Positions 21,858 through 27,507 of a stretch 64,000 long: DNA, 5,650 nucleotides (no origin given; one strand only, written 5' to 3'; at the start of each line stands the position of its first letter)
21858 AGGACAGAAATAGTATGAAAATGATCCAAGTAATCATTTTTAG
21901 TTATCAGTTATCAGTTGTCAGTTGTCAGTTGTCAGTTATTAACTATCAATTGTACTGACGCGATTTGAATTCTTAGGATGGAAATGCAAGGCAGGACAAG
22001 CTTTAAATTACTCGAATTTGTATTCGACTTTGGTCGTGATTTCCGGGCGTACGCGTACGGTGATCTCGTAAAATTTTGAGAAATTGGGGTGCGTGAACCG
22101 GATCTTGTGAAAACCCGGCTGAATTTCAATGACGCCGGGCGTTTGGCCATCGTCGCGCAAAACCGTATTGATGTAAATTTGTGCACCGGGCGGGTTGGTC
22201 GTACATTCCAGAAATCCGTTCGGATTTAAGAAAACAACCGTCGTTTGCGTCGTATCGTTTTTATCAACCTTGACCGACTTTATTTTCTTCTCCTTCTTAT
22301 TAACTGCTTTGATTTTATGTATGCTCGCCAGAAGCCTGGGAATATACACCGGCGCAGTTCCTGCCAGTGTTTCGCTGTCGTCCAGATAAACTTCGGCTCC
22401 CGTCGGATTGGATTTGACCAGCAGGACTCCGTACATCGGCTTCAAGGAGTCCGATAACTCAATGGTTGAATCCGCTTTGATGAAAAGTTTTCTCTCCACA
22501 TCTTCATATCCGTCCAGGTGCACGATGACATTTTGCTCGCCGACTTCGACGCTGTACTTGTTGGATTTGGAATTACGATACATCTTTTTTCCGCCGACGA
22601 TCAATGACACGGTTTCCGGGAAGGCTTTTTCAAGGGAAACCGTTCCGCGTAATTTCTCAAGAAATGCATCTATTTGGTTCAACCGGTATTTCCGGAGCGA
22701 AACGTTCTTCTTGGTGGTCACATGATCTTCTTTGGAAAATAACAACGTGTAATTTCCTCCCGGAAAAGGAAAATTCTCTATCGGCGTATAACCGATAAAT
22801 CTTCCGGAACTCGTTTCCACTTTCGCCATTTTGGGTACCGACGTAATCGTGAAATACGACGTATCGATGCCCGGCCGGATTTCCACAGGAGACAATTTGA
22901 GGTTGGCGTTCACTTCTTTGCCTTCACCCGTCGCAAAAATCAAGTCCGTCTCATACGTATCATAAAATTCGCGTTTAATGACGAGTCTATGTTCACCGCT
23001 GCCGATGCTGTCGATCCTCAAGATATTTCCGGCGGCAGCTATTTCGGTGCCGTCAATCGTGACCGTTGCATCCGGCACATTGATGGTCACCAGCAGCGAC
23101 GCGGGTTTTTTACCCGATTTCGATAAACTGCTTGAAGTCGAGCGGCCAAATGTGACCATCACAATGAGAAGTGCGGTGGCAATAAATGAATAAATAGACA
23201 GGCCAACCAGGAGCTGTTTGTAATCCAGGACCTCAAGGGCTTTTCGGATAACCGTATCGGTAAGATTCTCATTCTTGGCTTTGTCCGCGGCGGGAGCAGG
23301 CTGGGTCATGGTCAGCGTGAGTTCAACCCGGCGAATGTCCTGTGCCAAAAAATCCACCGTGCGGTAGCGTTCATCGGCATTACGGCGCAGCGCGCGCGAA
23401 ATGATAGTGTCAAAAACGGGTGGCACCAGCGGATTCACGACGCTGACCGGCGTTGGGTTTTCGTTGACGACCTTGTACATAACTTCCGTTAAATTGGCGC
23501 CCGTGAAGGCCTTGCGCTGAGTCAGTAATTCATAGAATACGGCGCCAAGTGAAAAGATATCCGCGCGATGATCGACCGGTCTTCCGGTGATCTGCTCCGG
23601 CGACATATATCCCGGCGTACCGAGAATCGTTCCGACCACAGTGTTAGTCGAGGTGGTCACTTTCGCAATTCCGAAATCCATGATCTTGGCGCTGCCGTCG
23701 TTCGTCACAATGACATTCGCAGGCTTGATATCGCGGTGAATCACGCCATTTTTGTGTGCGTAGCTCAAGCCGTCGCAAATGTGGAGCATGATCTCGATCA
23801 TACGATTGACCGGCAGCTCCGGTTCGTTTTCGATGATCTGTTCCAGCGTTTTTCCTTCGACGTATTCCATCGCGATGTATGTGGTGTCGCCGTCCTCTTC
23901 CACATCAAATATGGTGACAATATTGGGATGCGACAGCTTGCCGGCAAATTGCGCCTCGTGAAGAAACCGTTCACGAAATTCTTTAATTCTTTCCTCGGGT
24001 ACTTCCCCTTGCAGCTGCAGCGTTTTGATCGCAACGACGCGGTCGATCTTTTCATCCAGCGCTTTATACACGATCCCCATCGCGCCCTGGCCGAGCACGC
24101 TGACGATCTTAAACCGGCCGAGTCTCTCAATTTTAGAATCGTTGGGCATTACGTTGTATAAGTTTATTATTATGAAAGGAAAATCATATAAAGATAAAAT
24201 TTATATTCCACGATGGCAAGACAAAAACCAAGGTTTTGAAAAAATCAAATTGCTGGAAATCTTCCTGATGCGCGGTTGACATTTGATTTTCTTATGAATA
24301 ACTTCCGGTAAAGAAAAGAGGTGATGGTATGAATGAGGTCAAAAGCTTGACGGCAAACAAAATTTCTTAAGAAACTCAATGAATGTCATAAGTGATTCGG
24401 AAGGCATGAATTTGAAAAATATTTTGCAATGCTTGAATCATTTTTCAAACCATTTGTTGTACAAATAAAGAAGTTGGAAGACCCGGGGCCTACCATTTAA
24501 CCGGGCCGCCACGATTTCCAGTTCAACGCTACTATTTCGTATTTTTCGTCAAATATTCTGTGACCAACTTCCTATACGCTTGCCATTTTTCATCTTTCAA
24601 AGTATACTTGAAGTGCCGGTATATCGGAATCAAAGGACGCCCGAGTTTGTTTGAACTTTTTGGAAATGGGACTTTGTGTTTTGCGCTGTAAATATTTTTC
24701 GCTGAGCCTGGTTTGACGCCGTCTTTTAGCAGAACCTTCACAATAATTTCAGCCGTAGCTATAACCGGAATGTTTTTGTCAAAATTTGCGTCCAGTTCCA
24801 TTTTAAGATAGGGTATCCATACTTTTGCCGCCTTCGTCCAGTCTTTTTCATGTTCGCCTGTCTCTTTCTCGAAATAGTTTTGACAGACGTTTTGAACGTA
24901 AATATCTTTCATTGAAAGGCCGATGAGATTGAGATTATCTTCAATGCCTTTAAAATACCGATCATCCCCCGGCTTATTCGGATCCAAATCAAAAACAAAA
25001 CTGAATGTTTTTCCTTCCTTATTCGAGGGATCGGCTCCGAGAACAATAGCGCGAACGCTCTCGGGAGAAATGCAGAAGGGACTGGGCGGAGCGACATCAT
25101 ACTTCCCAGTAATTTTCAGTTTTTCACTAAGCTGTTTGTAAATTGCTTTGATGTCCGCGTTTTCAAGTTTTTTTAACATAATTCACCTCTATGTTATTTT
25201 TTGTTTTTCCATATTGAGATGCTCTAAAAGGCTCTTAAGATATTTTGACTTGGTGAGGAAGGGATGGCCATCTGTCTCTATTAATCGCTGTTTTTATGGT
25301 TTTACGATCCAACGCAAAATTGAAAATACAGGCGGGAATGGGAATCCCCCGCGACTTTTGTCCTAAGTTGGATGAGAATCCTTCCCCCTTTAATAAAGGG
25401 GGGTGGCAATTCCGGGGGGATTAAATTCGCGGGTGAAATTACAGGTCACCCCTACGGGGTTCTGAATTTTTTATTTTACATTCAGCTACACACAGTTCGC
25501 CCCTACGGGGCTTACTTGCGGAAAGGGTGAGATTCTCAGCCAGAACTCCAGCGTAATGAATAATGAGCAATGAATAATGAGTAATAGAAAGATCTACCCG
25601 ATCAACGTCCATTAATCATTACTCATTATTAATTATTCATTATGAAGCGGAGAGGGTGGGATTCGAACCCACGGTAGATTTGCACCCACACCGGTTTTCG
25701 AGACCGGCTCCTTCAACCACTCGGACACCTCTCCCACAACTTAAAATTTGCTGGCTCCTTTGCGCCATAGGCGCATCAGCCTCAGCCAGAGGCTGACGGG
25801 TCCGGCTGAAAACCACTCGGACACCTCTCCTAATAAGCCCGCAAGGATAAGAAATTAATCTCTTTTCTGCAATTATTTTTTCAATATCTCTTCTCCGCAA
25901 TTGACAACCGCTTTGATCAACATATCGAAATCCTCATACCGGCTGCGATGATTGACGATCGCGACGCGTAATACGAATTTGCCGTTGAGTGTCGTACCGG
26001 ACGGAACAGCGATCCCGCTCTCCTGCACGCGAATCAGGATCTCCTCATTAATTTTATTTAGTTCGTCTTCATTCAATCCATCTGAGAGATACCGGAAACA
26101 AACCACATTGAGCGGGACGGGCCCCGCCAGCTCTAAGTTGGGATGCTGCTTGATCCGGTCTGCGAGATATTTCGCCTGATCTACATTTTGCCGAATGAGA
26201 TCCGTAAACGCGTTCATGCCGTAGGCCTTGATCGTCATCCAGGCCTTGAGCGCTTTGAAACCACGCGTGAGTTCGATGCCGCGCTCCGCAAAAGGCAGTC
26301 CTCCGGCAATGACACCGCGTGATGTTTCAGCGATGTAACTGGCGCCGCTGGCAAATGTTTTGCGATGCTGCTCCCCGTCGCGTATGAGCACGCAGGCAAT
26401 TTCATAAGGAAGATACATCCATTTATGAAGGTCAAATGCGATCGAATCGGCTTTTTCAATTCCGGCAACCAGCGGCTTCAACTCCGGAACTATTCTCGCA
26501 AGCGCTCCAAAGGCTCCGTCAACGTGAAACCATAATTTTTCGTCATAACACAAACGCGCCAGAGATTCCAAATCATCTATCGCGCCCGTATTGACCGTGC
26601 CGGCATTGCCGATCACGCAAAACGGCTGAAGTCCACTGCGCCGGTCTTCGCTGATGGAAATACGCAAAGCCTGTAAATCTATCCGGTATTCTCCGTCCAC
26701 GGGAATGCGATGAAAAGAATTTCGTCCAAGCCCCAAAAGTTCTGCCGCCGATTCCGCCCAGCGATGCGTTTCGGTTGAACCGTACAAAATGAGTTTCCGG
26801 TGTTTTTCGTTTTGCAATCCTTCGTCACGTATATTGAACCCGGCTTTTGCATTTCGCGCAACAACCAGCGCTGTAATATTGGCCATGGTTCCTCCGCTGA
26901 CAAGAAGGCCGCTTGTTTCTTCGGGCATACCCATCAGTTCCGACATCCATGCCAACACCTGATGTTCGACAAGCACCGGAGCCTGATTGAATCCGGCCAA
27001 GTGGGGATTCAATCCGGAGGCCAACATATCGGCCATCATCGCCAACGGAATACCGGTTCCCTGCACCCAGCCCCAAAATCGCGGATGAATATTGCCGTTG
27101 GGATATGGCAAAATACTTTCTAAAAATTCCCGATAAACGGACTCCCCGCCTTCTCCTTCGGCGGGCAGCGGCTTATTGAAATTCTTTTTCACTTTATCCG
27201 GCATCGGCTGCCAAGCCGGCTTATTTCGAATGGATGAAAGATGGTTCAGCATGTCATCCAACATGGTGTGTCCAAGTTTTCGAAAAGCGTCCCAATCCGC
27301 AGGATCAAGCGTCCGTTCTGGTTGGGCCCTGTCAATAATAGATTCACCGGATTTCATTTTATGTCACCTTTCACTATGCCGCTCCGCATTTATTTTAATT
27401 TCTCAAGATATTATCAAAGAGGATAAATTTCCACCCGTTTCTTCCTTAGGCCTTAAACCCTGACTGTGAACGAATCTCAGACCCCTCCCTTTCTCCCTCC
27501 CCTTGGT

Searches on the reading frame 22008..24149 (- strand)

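Call 47: search_protein_families(library=pfam, proteins=[window:22008-24149:-], max_evalue=0.00001)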
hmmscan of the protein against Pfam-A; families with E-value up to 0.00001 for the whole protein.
window:22008-24149:- (713 aa): 3 families
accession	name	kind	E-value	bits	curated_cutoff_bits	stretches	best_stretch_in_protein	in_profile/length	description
PF00069.31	Pkinase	-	5.6e-57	193.5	31.7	1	14-263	2-253/263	Protein kinase domain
PF07714.23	PK_Tyr_Ser-Thr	-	3.9e-36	125.1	23.1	1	14-261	2-248/258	Protein tyrosine and serine/threonine kinase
PF08308.17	PEGA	-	1.5e-31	108.6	20.8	1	649-713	6-68/71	PEGA domain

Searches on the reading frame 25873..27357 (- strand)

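Call 47: search_protein_families(library=pfam, proteins=[window:25873-27357:-], max_evalue=0.00001)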
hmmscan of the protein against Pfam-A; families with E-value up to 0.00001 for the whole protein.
window:25873-27357:- (494 aa): 2 families
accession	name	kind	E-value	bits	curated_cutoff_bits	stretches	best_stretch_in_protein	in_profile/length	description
PF00282.25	Pyridoxal_deC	-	3.8e-58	197.5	27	1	53-423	1-374/375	Pyridoxal-dependent decarboxylase conserved domain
PF00266.25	Aminotran_5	-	2.2e-06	27.3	21.5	1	165-471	65-363/371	Aminotransferase class-V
